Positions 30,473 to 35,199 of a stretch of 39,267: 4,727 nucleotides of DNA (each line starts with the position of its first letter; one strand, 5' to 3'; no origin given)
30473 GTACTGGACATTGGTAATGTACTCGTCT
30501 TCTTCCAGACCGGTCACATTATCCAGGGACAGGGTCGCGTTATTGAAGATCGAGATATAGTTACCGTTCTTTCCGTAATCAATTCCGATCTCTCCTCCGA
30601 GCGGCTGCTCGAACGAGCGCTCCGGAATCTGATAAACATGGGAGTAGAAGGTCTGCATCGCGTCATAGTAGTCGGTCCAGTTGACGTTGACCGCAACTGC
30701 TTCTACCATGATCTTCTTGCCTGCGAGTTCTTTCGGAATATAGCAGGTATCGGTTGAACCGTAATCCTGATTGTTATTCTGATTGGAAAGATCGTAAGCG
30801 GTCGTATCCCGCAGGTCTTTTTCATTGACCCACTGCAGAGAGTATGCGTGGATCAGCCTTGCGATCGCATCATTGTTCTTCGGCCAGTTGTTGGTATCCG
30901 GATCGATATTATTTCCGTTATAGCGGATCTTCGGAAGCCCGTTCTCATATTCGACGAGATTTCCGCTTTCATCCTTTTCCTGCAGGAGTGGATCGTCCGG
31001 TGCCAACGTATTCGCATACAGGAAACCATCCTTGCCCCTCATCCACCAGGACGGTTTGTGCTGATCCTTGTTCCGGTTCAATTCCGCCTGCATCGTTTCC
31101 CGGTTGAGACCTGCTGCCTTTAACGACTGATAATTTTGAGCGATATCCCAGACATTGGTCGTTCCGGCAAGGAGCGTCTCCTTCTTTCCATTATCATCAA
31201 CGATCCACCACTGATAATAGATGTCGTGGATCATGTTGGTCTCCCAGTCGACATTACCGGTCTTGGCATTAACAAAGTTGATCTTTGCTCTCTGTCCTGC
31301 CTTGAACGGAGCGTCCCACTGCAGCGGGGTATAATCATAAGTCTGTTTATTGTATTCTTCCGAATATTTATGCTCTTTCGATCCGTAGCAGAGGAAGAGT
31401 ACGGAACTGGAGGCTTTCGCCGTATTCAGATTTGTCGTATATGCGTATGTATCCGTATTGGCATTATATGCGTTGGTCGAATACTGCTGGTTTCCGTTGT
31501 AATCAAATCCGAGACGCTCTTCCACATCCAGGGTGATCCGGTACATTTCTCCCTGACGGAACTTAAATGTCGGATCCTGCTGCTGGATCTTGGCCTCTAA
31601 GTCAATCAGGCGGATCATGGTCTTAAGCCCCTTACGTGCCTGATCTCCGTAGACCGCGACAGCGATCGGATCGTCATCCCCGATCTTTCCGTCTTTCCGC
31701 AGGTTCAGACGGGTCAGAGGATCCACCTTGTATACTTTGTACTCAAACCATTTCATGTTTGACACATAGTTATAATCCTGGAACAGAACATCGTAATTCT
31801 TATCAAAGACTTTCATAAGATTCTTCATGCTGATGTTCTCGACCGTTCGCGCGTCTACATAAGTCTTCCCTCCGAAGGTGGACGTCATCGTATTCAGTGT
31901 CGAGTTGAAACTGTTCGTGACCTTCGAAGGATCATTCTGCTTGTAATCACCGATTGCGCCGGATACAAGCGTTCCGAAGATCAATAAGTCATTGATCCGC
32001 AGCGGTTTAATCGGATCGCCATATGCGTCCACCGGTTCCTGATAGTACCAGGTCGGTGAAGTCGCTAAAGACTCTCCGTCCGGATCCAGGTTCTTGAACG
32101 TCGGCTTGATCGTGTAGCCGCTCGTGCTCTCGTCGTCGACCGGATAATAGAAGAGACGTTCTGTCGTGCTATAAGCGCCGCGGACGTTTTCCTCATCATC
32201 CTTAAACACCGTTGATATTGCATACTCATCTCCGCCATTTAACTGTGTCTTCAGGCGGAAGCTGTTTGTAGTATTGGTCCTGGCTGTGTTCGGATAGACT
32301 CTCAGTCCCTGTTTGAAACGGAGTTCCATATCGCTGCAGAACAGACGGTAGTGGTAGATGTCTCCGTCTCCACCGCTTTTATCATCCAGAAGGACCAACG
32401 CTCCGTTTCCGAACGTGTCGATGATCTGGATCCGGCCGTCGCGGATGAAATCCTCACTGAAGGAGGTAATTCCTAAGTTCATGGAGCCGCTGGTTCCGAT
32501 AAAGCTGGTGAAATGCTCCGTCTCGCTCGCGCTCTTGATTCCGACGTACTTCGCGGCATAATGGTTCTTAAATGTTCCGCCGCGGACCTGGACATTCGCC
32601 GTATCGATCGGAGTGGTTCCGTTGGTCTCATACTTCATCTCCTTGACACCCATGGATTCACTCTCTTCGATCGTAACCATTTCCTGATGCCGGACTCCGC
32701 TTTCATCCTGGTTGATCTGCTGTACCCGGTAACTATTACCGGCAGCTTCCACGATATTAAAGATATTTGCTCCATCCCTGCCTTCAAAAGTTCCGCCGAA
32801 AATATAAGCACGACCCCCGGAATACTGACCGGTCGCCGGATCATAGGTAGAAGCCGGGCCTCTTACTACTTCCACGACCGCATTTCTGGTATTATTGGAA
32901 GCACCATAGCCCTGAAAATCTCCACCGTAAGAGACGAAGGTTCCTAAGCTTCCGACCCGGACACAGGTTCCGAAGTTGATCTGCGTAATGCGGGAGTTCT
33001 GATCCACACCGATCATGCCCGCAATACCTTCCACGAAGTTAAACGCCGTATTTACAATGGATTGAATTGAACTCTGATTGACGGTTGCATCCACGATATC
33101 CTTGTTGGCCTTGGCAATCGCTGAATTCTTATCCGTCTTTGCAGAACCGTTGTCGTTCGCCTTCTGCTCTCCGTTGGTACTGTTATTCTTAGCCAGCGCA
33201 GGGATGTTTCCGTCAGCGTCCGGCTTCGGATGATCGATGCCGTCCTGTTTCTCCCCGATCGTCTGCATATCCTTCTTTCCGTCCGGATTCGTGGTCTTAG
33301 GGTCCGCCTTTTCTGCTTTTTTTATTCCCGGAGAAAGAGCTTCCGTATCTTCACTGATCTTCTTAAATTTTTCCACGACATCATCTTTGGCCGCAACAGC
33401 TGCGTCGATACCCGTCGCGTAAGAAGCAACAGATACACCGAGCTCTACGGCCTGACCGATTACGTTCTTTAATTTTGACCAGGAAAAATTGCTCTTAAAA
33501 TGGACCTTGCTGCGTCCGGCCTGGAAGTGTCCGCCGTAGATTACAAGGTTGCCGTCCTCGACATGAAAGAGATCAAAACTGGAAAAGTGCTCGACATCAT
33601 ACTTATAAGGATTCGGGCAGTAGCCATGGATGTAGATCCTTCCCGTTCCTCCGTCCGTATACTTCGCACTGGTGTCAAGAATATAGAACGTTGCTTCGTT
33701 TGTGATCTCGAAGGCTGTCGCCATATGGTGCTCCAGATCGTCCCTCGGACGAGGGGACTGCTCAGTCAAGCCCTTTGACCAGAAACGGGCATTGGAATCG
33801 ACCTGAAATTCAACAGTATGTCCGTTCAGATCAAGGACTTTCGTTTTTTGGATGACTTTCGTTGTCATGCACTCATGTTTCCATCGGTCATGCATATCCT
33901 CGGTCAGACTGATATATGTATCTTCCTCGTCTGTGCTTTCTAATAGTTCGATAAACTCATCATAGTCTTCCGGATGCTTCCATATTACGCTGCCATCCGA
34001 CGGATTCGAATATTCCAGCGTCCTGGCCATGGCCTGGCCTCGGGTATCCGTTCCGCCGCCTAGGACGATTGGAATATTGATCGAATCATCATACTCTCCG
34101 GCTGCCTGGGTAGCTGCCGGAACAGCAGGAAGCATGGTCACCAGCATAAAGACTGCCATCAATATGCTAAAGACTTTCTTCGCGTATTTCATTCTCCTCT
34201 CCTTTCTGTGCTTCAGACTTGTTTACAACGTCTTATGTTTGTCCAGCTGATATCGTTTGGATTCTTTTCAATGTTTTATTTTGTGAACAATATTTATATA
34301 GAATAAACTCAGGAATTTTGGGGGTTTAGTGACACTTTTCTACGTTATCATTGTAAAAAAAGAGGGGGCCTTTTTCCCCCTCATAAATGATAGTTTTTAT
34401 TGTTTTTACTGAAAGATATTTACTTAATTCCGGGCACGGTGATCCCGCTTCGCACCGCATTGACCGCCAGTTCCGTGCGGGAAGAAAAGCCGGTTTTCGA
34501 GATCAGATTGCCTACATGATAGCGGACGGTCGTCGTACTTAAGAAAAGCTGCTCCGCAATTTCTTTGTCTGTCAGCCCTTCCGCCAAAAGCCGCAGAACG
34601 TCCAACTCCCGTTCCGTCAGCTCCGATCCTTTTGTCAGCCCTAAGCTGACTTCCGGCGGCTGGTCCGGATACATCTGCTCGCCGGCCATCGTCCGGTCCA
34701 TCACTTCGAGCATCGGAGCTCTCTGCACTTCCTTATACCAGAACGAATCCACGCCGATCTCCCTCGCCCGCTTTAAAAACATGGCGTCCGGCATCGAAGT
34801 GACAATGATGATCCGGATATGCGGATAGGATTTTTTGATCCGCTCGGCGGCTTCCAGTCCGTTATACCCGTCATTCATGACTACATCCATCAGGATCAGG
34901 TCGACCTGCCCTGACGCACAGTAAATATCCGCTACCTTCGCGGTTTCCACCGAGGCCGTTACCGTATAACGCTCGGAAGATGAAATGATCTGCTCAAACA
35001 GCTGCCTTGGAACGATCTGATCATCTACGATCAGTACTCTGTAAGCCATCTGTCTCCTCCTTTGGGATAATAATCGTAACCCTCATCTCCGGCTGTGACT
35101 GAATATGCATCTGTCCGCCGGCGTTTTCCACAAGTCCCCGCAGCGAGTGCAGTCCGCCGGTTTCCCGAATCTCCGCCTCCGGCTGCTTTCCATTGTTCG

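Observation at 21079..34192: Tandem giant secreted proteins (2,593-aa orphan plus 1,656-aa BspA-type LRR) that share only a C-terminal module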

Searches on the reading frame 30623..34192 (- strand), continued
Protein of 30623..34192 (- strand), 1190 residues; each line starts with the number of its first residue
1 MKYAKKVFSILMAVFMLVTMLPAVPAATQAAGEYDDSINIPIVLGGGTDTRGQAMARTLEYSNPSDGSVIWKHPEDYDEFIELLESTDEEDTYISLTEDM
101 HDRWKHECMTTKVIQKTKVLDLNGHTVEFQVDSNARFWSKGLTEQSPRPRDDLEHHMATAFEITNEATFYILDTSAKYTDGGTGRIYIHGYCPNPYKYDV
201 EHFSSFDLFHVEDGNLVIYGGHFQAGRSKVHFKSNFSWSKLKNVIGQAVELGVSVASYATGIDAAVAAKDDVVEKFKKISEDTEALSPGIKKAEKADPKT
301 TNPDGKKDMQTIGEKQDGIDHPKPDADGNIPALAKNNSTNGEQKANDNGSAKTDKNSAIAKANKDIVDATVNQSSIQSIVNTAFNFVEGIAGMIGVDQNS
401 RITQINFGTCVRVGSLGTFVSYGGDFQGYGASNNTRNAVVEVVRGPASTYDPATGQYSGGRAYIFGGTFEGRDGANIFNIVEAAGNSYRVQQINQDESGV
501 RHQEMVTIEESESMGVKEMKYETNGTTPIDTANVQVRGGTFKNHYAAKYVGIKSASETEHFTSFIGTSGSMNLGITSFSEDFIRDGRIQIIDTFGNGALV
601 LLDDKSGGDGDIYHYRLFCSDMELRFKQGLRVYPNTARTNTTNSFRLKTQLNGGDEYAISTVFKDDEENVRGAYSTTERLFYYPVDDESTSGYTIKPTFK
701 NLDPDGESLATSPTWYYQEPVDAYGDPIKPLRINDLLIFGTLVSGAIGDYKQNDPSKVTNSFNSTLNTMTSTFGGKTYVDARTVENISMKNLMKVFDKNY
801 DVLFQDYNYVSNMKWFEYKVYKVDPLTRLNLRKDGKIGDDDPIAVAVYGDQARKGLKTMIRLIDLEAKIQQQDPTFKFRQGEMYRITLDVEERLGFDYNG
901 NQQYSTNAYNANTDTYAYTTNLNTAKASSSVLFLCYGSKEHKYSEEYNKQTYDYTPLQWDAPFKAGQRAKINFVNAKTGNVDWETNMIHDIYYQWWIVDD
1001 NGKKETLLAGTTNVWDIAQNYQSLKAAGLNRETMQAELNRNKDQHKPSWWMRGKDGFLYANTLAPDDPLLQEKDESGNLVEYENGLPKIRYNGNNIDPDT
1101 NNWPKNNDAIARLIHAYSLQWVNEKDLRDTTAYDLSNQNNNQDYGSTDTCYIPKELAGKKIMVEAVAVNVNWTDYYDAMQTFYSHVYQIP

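Call 90: search_protein_families(library=pfam, proteins=[L040:6295-7698:+, L046:6135-7523:+, L040:287-6298:+], max_evalue=0.1)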
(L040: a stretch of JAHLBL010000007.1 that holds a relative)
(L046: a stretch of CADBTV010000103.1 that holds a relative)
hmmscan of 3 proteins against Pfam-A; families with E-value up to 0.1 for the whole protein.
L040:6295-7698:+ (468 aa): 6 families
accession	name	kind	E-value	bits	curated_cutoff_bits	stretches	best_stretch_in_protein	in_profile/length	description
PF00963.24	Cohesin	-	1.2e-13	51.9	24.1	1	32-129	3-109/139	Cohesin domain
PF02368.24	Big_2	-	2.3e-07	31.1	22.8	1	313-375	9-78/79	Bacterial Ig-like domain (group 2)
PF23379.1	DUF7096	-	0.00088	19.6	27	1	3-50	1-48/208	Domain of unknown function (DUF7096)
PF05506.17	PLipase_C_C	-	0.0023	19.2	24.4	1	360-417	12-61/80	Bacterial phospholipase C, C-terminal domain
PF21401.2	AcrF3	-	0.0085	16.9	27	1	83-136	4-59/129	Cas3 inhibitor AcrF3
PF24063.1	DUF7363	-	0.037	15.1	28.3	1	360-457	1-96/107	Domain of unknown function (DUF7363)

L046:6135-7523:+ (463 aa): 9 families
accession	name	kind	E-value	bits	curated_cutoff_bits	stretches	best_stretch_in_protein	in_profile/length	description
PF02368.24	Big_2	-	7e-11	42.4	22.8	2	307-372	7-79/79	Bacterial Ig-like domain (group 2)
PF24063.1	DUF7363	-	1.8e-05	25.8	28.3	1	356-453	1-97/107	Domain of unknown function (DUF7363)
PF01456.22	Mucin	-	0.0013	19.1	34.7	1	5-195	6-104/143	Mucin-like glycoprotein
PF22359.2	Big-like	-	0.013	16.1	27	1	334-375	7-47/48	Bacterial Ig-like domain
PF12561.13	TagA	-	0.025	15.5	25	0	195-257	33-95/99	ToxR activated gene A lipoprotein domain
PF13567.11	DUF4131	-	0.056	13.6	31.6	0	10-62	32-85/165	Domain of unknown function (DUF4131)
PF05506.17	PLipase_C_C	-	0.065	14.6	24.4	1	356-411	12-60/80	Bacterial phospholipase C, C-terminal domain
PF20579.4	LapA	-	0.084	13.7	27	1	348-437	13-96/99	LapA domain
PF23379.1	DUF7096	-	0.099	12.9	27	1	2-49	1-48/208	Domain of unknown function (DUF7096)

L040:287-6298:+ (2004 aa): 3 families
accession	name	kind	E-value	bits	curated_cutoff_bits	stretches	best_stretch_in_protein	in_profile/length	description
PF13306.12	LRR_5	-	5.4e-50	169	27.7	3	1665-1761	12-110/127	BspA type Leucine rich repeat region (6 copies)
PF00404.24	Dockerin_1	-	9.7e-16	58.2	22.9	1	1944-1997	2-57/57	Dockerin type I domain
PF00963.24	Cohesin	-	2.1e-11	44.7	24.1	1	1810-1918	2-120/139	Cohesin domain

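Call 91: search_solved_structures(query=A2, max_evalue=1)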
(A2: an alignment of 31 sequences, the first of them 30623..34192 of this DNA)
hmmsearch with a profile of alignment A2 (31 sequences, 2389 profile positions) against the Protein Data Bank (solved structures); distinct sequences matched with E-value up to 1: 5.
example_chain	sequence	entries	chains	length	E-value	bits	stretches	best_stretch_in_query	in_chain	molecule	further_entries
9qa6_A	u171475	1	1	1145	6.7e-11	43.5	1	2201-2345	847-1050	IgA protease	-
4peu_A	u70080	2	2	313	0.0089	16.6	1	1930-2031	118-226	Uncharacterized protein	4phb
24st_A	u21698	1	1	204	0.51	10.8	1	78-157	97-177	Alpha chain 14D7 TCR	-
8kea_D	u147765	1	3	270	0.56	10.6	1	1932-2008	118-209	central spike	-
6u07_A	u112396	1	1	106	0.58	10.6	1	103-159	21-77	Stabilized T cell receptor constant domain (Calpha)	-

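Call 92: search_solved_structures(query=A2, max_evalue=0.001, show_alignments=1)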
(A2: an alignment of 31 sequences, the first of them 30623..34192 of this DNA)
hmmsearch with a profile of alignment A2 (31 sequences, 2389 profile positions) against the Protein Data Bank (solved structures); distinct sequences matched with E-value up to 0.001: 1.
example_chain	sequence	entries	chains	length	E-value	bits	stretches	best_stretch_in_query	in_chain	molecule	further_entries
9qa6_A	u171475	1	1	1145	6.7e-11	43.5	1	2201-2345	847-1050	IgA protease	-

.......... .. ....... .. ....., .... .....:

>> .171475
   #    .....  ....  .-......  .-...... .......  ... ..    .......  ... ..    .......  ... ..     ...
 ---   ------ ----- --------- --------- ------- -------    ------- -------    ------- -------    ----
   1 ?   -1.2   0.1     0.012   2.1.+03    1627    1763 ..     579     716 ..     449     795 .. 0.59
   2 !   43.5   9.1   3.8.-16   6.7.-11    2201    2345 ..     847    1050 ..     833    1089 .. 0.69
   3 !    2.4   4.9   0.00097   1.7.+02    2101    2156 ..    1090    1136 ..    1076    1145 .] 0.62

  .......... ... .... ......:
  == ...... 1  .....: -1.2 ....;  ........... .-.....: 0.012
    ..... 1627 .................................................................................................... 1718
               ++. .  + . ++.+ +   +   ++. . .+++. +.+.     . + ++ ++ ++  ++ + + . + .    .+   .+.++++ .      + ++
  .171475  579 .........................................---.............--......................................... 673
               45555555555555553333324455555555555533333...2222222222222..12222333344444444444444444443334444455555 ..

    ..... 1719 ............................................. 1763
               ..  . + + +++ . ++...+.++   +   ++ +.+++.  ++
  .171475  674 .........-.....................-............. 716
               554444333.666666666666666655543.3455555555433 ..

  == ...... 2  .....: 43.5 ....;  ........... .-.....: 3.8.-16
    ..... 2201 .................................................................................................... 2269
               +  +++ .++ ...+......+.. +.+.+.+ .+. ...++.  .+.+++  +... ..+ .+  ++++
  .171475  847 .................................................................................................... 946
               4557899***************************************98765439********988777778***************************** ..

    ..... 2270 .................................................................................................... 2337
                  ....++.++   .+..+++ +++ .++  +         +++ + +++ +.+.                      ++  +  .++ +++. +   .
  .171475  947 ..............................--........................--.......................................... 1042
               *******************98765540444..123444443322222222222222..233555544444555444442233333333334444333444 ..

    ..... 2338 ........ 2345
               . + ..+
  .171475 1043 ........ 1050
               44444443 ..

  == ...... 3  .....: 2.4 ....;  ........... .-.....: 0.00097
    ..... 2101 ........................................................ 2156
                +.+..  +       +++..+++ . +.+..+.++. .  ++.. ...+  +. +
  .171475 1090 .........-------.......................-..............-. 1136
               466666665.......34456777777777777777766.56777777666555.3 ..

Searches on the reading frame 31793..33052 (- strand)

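Call 16: search_protein_families(library=pfam, proteins=[window:31793-33052:-], max_evalue=1)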
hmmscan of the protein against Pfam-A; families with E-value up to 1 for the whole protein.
window:31793-33052:- (420 aa): 1 family
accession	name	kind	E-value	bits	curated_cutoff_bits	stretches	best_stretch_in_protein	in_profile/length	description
PF18994.6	Prophage_tailD1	-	0.059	14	23.6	1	99-129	53-83/84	Prophage endopeptidase tail N-terminal domain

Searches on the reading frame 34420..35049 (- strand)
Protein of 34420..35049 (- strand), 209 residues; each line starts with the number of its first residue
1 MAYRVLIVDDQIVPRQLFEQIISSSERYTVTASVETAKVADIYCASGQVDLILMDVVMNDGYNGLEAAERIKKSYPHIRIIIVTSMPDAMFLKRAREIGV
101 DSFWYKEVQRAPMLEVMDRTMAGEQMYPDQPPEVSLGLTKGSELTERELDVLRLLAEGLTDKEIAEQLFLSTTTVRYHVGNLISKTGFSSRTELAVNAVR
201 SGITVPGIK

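Call 8: search_protein_families(library=pfam, proteins=[window:34420-35049:-], max_evalue=0.001)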
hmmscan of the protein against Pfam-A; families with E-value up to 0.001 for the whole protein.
window:34420-35049:- (209 aa): 5 families
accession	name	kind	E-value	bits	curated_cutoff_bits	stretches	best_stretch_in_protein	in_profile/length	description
PF00196.25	GerE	-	1.2e-18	66.9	23.5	1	143-196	2-55/57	Bacterial regulatory proteins, luxR family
PF00072.30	Response_reg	-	6.2e-18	65.4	30.2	1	5-115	1-108/111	Response regulator receiver domain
PF13412.12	HTH_24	-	4.4e-06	26.6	21.9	1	145-184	2-43/48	Winged helix-turn-helix DNA-binding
PF13384.12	HTH_23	-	8.1e-06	25.9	24.6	1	147-176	6-35/50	Homeodomain-like domain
PF08281.18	Sigma70_r4_2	-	0.0007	19.6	25.7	0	143-179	10-47/54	Sigma-70, region 4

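Call 43: search_protein_families(library=ncbifam, proteins=[window:34420-35049:-], max_evalue=0.01)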
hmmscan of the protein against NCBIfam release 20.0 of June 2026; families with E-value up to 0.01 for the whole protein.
window:34420-35049:- (209 aa): 73 families (the best 25 are shown)
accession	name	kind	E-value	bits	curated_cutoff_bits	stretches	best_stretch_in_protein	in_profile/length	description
NF047785.1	respo_reg_MadR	equivalog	6.7e-27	94.2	300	1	4-203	2-208/209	MadR family response regulator transcription factor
NF007935.0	PRK10651.1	equivalog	2e-23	82.7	250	1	4-200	8-212/216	two-component system response regulator NarL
NF052445.1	RespRegMctR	equivalog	8.6e-21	74.3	300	1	4-203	3-204/205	two-component system response regulator MctR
NF007403.0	PRK09935.1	equivalog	1.4e-20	73.8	271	1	5-195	6-201/210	fimbria biosynthesis transcriptional regulator FimZ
NF007708.0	PRK10403.1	equivalog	1.4e-20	73.7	343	1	2-193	6-203/215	nitrate/nitrite response regulator protein NarP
NF011896.0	PRK15369.1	equivalog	2.2e-20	73.2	242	1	2-203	3-209/211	two component system response regulator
NF007018.1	PRK09483.1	equivalog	3.9e-19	69.2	280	1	4-203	3-208/217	UvrY/SirA/GacA family response regulator transcription factor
NF041830.1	RR_TF_ErdR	exception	3.3e-18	66.2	390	1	2-196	1-203/213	response regulator transcription factor ErdR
NF007685.0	PRK10360.1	equivalog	2.2e-15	57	258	1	5-196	4-190/196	response regulator transcription factor UhpA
NF041367.1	CheY_Halo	equivalog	1.1e-13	51.5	200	1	5-118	1-111/114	chemotaxis protein CheY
NF006900.1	PRK09390.1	equivalog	1.8e-13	50.5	255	1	3-201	5-200/203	response regulator FixJ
NF007419.0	PRK09958.1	equivalog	2.1e-13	50.3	251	1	6-202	4-202/204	acid-sensing system DNA-binding response regulator EvgA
NF052366.1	photon_PedR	equivalog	1.3e-12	47.7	120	1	143-202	2-61/74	photosynthetic electron transport-dependent transcriptional regulator PedR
NF007505.1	PRK10100.1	equivalog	1.5e-11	44.4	250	1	47-194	40-195/204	biofilm master transcriptional regulator CsgD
NF007135.0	PRK09581.1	equivalog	8.3e-11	41.4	474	1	1-110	1-109/457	PleD family two-component system response regulator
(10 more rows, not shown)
